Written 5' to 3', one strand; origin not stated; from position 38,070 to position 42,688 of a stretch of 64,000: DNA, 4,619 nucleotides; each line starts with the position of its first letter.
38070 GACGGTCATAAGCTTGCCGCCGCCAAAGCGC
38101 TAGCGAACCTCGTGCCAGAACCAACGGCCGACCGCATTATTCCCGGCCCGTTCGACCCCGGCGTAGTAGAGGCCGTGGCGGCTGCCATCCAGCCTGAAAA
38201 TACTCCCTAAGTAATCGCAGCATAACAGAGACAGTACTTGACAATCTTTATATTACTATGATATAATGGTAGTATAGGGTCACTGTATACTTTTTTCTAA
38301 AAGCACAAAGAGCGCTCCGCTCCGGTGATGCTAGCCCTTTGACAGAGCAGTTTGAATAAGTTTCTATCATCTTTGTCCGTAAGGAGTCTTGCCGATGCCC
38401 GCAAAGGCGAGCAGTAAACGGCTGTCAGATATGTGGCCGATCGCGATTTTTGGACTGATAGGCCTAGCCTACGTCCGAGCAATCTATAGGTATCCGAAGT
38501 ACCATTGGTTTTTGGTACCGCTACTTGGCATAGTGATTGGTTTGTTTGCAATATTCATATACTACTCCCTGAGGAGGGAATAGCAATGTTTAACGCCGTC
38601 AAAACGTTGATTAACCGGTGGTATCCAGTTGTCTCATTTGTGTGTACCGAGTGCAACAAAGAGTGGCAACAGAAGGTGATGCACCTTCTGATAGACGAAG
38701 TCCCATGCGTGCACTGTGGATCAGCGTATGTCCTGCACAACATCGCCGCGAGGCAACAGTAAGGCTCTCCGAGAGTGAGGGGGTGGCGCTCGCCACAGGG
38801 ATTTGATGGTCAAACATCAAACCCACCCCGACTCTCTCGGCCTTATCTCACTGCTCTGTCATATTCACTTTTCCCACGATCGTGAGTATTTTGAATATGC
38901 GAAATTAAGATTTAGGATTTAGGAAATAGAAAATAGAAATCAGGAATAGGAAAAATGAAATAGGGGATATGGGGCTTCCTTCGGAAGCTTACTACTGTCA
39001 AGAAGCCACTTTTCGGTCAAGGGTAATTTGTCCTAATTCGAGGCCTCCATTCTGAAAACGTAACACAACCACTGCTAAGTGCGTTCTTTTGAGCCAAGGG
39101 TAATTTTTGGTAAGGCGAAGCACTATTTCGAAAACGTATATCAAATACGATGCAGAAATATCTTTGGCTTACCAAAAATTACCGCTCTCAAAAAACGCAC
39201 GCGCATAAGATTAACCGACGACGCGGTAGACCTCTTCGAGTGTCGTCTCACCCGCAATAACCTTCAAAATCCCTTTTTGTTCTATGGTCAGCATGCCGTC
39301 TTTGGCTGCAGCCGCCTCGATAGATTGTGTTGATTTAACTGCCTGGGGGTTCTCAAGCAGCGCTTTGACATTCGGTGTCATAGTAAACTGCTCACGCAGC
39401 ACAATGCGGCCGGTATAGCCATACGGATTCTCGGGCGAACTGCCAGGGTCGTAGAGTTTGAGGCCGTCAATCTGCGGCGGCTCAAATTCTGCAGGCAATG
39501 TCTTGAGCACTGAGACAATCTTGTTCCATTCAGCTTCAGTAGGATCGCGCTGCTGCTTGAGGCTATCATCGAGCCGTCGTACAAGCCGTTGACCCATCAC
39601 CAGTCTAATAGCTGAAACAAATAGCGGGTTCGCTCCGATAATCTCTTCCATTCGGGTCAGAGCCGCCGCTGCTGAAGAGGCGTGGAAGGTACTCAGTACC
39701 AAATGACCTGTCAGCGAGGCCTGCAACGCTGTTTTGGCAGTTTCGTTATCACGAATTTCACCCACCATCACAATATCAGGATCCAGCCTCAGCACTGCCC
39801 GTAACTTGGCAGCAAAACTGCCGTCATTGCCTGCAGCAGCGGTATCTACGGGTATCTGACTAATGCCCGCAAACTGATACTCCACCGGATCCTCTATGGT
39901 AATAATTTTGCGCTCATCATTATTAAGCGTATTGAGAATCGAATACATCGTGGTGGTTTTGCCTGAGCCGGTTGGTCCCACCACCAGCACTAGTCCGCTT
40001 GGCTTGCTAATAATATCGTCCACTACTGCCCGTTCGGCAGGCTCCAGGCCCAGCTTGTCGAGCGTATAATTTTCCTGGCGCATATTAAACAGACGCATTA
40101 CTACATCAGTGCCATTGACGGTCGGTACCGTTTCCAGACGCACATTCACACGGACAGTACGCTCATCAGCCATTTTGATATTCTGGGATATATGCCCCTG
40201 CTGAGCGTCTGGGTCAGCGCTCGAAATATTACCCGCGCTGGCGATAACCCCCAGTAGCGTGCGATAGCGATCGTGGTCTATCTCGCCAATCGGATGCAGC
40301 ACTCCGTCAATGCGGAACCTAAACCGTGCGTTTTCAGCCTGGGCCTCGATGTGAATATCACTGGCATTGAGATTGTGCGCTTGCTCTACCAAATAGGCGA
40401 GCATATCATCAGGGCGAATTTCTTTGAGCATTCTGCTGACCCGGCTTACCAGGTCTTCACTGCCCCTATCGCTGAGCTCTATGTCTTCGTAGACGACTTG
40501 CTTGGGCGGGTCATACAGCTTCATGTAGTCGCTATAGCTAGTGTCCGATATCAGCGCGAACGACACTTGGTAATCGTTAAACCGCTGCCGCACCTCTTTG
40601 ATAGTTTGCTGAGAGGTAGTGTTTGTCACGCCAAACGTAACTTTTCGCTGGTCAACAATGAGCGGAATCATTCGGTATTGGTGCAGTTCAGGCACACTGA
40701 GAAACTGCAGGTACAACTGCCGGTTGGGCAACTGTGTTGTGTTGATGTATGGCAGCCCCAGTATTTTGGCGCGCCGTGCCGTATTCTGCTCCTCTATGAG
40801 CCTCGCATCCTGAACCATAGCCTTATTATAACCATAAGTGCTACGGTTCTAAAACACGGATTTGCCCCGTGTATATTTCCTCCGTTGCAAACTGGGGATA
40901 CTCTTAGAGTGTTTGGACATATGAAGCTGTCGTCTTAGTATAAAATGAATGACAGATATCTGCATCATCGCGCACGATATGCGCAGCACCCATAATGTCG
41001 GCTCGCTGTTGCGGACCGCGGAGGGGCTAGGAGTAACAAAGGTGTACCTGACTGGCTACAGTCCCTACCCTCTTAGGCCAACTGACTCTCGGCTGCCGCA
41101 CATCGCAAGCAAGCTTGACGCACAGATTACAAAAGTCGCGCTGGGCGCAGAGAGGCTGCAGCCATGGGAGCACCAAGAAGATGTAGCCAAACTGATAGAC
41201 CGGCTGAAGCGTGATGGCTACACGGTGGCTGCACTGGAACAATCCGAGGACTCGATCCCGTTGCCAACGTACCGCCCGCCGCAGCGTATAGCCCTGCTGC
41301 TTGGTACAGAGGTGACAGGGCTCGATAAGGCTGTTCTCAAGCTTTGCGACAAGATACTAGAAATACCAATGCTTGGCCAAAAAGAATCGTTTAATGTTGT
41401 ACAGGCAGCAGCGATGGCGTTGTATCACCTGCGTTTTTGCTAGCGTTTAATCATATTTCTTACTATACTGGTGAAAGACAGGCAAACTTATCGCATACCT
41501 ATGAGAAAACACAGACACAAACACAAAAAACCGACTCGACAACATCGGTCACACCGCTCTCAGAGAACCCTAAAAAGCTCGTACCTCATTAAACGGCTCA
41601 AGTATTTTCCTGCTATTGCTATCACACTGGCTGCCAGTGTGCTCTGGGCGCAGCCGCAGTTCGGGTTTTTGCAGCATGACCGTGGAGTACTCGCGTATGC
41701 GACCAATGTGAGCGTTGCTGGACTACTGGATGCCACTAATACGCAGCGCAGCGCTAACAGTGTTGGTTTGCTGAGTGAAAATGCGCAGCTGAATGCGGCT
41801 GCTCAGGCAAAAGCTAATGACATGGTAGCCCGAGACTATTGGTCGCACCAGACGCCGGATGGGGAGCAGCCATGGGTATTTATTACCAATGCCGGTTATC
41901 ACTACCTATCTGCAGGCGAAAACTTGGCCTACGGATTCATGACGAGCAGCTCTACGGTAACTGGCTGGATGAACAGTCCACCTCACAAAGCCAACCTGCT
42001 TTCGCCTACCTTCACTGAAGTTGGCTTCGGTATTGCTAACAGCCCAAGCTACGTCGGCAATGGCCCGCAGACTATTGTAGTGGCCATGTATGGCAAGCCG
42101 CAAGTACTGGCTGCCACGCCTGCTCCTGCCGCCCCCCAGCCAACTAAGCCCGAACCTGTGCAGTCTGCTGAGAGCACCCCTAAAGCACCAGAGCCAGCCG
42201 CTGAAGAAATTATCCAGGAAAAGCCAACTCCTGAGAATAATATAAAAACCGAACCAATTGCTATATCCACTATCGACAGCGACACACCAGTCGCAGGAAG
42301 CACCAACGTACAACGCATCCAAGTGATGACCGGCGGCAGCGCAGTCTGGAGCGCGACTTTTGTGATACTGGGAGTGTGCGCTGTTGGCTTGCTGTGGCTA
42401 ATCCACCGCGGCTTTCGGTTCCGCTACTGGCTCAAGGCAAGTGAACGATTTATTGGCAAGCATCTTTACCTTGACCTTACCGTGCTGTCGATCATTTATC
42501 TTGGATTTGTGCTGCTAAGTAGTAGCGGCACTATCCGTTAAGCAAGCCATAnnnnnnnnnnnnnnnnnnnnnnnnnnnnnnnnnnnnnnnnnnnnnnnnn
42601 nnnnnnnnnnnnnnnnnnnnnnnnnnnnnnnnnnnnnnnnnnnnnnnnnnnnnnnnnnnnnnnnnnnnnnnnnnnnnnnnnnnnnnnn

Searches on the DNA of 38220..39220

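Call 45: search_rna_families(source=window, start=38220, end=39220, threshold=evalue, max_evalue=5)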
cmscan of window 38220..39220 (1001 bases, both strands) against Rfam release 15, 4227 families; matches with E-value up to 5: 4.
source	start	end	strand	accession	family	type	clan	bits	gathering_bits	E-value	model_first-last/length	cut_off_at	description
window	38766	38828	-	RF03115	KDPG-aldolase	Gene; sRNA;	-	21.8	54.6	0.16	1-88/88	no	KDPG-aldolase RNA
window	39090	39171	+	RF04245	MIR169_7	Gene; miRNA;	CL00098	21.7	44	0.35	1-85/85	no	MIR169_7 microRNA precursor family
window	39078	39201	-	RF04205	MIR2606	Gene; miRNA;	-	20.2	139.7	4.2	1-165/165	no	MIR2606 microRNA precursor family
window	39079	39202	+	RF04127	MIR8007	Gene; miRNA;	-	19.2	195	0.52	1-226/226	no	MIR8007 microRNA precursor family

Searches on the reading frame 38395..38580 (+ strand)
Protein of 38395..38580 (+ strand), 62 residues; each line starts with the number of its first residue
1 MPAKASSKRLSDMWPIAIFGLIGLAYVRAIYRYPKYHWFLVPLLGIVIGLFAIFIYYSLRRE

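Call 19: search_protein_families(library=pfam, proteins=[window:38395-38580:+])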
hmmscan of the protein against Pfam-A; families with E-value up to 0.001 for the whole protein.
window:38395-38580:+ (62 aa): 0 families

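Call 55: search_protein_families(library=ncbifam, proteins=[window:38395-38580:+], max_evalue=0.1)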
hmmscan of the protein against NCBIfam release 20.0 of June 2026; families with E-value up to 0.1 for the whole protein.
window:38395-38580:+ (62 aa): 0 families

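Call 56: search_protein_families(library=phrogs, proteins=[window:38395-38580:+], max_evalue=0.1)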
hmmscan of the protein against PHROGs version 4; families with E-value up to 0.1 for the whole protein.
window:38395-38580:+ (62 aa): 1 family
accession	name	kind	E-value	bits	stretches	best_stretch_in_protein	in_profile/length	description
phrog_20720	-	unknown function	0.059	13.2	1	5-54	44-86/460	-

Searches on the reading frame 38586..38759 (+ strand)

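Call 55: search_protein_families(library=ncbifam, proteins=[window:38586-38759:+], max_evalue=0.1)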
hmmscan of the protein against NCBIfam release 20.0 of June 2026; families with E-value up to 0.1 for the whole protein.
window:38586-38759:+ (58 aa): 4 families
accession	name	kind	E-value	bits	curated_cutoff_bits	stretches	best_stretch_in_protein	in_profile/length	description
NF041197.2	CxxC_Se_CxxC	equivalog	0.01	15.9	40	0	16-37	17-38/53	dual CXXC motif small (seleno)protein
TIGR04104.1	cxxc_20_cxxc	subfamily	0.023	15.1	45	1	19-51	2-38/93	TIGR04104 family putative zinc finger protein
TIGR02605.1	CxxC_CxxC_SSSS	subfamily_domain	0.036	14.2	31.3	1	14-46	2-34/52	FmdB family zinc ribbon protein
TIGR03831.1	YgiT_finger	domain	0.045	14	20.2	0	30-49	21-43/46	YgiT-type zinc finger protein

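Call 56: search_protein_families(library=phrogs, proteins=[window:38586-38759:+], max_evalue=0.1)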
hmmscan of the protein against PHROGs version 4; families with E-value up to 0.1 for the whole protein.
window:38586-38759:+ (58 aa): 4 families
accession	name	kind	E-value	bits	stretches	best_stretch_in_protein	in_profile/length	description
phrog_19181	-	unknown function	0.033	15.1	1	16-55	157-195/221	-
phrog_8470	-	unknown function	0.052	13.4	1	18-56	86-127/567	-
phrog_4852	-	unknown function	0.078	13.6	1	16-50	12-41/194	-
phrog_35049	-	unknown function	0.083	13.9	0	18-28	12-22/56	-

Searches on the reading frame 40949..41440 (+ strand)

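Call 53: search_protein_families(library=pfam, proteins=[window:40949-41440:+], max_evalue=0.01)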
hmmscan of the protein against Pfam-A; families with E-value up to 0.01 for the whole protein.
window:40949-41440:+ (164 aa): 1 family
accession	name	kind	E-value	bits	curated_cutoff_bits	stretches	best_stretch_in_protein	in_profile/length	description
PF00588.24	SpoU_methylase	-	1e-28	100.7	29.7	1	4-159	2-142/142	SpoU rRNA Methylase family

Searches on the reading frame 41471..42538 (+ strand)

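Call 53: search_protein_families(library=pfam, proteins=[window:41471-42538:+], max_evalue=0.01)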
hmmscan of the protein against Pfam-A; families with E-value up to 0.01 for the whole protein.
window:41471-42538:+ (356 aa): 1 family
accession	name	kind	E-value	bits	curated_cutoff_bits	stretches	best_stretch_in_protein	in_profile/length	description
PF00188.32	CAP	-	5.1e-20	72.9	21.1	1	86-204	1-114/117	Cysteine-rich secretory protein family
